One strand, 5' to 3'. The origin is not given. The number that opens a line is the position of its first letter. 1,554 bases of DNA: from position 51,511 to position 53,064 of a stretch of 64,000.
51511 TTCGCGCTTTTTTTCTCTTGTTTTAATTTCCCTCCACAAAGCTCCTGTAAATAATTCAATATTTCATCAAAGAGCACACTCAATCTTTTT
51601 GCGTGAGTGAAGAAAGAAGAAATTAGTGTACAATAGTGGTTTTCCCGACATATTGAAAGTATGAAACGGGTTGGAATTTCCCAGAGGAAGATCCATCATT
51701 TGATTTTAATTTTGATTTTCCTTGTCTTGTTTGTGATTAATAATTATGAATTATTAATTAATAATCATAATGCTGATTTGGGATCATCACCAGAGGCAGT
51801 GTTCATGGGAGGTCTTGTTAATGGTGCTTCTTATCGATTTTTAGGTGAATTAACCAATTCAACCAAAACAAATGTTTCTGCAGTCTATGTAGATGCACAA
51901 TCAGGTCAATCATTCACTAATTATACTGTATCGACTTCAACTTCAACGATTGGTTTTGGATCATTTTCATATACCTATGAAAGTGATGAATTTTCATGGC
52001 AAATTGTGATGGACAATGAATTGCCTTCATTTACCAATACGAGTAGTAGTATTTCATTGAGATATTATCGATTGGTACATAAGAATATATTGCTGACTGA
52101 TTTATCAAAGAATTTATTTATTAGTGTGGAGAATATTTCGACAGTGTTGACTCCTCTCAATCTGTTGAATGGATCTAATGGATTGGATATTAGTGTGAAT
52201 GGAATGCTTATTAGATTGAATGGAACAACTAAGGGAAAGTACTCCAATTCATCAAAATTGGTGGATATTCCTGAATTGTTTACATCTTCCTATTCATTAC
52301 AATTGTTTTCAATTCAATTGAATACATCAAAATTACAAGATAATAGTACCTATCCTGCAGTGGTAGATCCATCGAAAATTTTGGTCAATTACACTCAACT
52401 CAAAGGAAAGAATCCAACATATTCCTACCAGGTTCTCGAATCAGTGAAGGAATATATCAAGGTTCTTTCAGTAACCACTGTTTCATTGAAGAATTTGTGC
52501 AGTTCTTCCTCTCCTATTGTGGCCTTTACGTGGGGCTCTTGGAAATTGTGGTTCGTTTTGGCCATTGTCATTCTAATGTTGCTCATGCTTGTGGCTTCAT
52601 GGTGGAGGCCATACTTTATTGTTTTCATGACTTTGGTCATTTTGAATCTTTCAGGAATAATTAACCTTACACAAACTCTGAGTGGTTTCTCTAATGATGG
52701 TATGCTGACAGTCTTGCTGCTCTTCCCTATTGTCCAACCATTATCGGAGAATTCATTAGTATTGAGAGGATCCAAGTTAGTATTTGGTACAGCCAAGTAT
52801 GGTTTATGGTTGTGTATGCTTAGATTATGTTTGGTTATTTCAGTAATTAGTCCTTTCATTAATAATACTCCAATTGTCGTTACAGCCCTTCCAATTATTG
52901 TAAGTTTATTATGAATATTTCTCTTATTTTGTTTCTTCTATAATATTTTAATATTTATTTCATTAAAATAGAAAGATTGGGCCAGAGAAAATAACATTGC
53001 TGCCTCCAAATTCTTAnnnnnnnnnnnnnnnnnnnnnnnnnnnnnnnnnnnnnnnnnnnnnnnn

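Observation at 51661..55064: Bacterial YfbS-type TrkA-C/SLC13 permease that has gained introns and a large glycosylated N-terminal ectodomain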

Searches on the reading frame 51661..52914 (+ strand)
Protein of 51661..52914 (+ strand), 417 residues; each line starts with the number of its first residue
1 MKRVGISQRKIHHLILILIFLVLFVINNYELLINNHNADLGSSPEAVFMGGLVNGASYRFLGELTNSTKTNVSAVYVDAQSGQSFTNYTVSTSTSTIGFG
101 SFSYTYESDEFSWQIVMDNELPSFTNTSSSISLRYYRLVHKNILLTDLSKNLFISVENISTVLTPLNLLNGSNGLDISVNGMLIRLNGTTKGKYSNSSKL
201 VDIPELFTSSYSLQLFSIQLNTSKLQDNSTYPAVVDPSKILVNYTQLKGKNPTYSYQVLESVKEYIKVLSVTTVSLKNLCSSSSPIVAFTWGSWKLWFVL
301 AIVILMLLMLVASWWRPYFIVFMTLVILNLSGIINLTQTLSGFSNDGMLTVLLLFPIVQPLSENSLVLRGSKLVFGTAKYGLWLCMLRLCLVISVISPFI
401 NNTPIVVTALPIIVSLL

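Call 13: list_cluster_members(proteins=[P0001, window:51661-52914:+, P0009, P0010, P0011, P0013])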
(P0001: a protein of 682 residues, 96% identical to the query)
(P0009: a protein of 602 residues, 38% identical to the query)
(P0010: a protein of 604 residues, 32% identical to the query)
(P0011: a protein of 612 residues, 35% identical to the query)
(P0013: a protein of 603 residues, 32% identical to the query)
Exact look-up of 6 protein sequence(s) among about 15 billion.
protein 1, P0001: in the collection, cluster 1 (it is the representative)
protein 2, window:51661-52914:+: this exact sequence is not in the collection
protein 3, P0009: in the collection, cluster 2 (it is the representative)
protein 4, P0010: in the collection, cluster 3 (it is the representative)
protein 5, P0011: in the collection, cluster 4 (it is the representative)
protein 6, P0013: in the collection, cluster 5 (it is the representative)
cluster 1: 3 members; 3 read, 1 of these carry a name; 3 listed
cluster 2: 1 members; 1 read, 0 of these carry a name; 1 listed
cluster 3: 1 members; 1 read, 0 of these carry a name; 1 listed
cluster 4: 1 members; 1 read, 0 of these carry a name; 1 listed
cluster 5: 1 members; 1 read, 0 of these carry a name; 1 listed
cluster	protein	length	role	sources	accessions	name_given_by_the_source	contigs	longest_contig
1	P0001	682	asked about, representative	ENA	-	-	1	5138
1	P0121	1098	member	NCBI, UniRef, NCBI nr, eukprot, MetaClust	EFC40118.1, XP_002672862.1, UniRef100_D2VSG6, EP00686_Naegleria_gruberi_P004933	predicted protein [Naegleria gruberi] | Predicted protein n=1 Tax=Naegleria gruberi TaxID=5762 RepID=D2VSG6_NAEGR | uncharacterized protein NAEGRDRAFT_81068 [Naegleria gruberi]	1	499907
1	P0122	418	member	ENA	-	-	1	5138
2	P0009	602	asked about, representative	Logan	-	-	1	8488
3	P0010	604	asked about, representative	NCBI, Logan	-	-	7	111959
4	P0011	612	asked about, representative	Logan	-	-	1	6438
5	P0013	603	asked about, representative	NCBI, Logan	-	-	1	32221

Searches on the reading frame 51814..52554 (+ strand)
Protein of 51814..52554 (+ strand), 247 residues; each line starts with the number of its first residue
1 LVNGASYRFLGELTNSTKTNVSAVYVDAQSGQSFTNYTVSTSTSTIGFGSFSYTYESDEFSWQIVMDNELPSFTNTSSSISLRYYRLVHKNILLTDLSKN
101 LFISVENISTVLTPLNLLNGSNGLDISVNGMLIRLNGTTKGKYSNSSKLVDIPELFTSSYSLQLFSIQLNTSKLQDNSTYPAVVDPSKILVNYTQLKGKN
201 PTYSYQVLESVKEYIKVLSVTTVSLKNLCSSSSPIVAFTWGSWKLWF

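Call 22: search_protein_families(library=pfam, alignment_id=A2, max_evalue=10)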
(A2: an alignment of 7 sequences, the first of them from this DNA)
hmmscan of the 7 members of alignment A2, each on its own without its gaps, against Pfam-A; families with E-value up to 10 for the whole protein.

A. member 1, seq(247 aa): 1 family
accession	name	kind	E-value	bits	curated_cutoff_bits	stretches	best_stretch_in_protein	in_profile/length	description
PF19741.4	DUF6230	-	0.079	13.7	27.5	1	191-242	7-55/145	Family of unknown function (DUF6230)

B. families by the number of members that match (of 7 scanned): 2 families
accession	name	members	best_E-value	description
PF19741.4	DUF6230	1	0.079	Family of unknown function (DUF6230)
PF08123.19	DOT1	1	0.18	Histone methylation protein DOT1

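Call 27: predict_structure(alignment_id=A2)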
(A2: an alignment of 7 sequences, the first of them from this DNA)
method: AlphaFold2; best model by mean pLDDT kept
length: 247 residues; sequences in the alignment: 7
mean_pLDDT: 73.6   pTM: 0.71
mean pLDDT of the five models: 73.6, 72.0, 49.7, 45.8, 45.7
residues with pLDDT >= 90: 12; 70-90: 151; 50-70: 64; < 50: 20
segments of 3 or more residues with pLDDT < 50: 1-3, 233-247
pLDDT, mean of each block of 10 residues (from residue 1): 62 80 73 71 85 83 84 71 86 66 75 59 59 85 79 68 89 77 74 73 85 88 76 45 38
secondary structure, 60 per line:
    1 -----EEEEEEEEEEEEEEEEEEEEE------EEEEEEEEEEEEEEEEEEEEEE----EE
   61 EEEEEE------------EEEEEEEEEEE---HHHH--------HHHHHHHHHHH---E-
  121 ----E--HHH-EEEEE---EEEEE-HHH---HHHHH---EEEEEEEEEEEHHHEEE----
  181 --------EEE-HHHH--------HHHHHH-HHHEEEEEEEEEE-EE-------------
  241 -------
elements in order: E6-26 E33-54 E59-66 E79-89 H93-96 H105-115 E132-136 E140-144 H152-156 E160-170 E174-176 E189-191 H193-196 H205-210 E215-224

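Call 29: search_protein_representatives(alignment_id=A2)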
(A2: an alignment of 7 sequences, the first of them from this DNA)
Query: 7 sequences, 244 profile positions. Proteins with E-value up to 0.001 (for the whole library): 11; up to 1e-10: 9; up to 1e-30: 6. The best 11 are listed.
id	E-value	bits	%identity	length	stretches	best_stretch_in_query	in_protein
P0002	3.3e-103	361.0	-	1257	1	1-244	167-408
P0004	3.2e-93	328.3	-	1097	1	3-244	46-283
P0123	2.6e-69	249.9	-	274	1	36-244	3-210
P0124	1.8e-61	224.3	-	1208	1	2-244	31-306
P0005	6.1e-51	189.8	-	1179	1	3-244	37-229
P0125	5.1e-37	144.2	-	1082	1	19-244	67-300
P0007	7.3e-27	110.9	-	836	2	34-160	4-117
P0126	1.3e-23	100.2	-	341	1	126-244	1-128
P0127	1.7e-18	83.5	-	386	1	2-243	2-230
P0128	5.1e-07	46.0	-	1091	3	126-193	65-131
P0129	3.8e-04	36.6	-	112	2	212-243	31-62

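Call 56: fold_search(model_id=the predicted structure, library=pdb)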
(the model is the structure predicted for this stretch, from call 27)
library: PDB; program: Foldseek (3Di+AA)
matches with E <= 10: 508; with E <= 0.001: 0
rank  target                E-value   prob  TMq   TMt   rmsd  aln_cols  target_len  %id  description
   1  2cfd_A                8.4e-03  0.12  0.11  0.06  21.1       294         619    8  AGAO in complex with wc4l3 (Ru-wire inhibitor, 4-carbon linker, lambda enantiomer, data set 3) (released 2007-05-01)
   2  7wir_A                1.1e-02  0.14  0.12  0.07  20.6       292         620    9  Holo form of N381A mutant of copper amine oxidase from Arthrobacter globiformis (released 2022-11-16)
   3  3kii_B                1.2e-02  0.12  0.12  0.06  20.8       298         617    8  AGAO 5-phenoxy-2,3-pentadienylamine complex (released 2010-10-27)
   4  3kii_A                1.2e-02  0.11  0.12  0.06  20.5       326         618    8  AGAO 5-phenoxy-2,3-pentadienylamine complex (released 2010-10-27)
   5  7wnp                  1.7e-02  0.11  0.13  0.06  22.1       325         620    8  Crystallographic structure of copper amine oxidase from Arthrobacter glibiformis at pD 7.4 determined by both X-ray and  (released 2022-04-20)
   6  1w4n_A                2.8e-02  0.10  0.12  0.07  21.2       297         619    9  AGAO covalent complex with Tranylcypromine (released 2005-12-08)
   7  1ui8_A                2.8e-02  0.09  0.12  0.07  20.6       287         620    9  Site-directed mutagenesis of His592 involved in binding of copper ion in Arthrobacter globiformis amine oxidase (released 2004-04-20)
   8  2cwu_A                3.1e-02  0.09  0.13  0.07  21.4       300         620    7  Substrate schiff-base intermediate of copper amine oxidase from arthrobacter globiformis (released 2006-05-02)
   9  1avk                  3.1e-02  0.08  0.11  0.05  20.9       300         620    7  CRYSTAL STRUCTURES OF THE COPPER-CONTAINING AMINE OXIDASE FROM ARTHROBACTER GLOBIFORMIS IN THE HOLO-AND APO-FORMS: IMPLI (released 1998-03-18)
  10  3wa2                  3.3e-02  0.10  0.13  0.06  21.3       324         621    7  High resolution crystal structure of copper amine oxidase from arthrobacter globiformis (released 2013-09-11)
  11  7wis_A                3.5e-02  0.08  0.11  0.07  20.6       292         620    9  Catalytic intermediate structure of N381A mutant of copper amine oxidase from Arthrobacter globiformis (released 2022-11-16)
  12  2cwt_A                3.5e-02  0.08  0.11  0.07  20.8       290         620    9  Catalytic base deletion in copper amine oxidase from arthrobacter globiformis (released 2006-05-02)
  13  6l9c                  3.7e-02  0.08  0.13  0.06  21.9       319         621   10  Neutron structure of copper amine oxidase from Arthrobacter glibiformis at pD 7.4 (released 2020-04-29)
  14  7wno                  4.1e-02  0.08  0.12  0.06  21.0       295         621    8  Crystallographic structure of copper amine oxidase from Arthrobacter glibiformis at pD 7.4 determined by only neutron di (released 2022-04-20)
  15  7qg9_G                4.1e-02  0.06  0.11  0.09  16.5       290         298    7  Tail tip of siphophage T5 : common core proteins (released 2022-12-21)
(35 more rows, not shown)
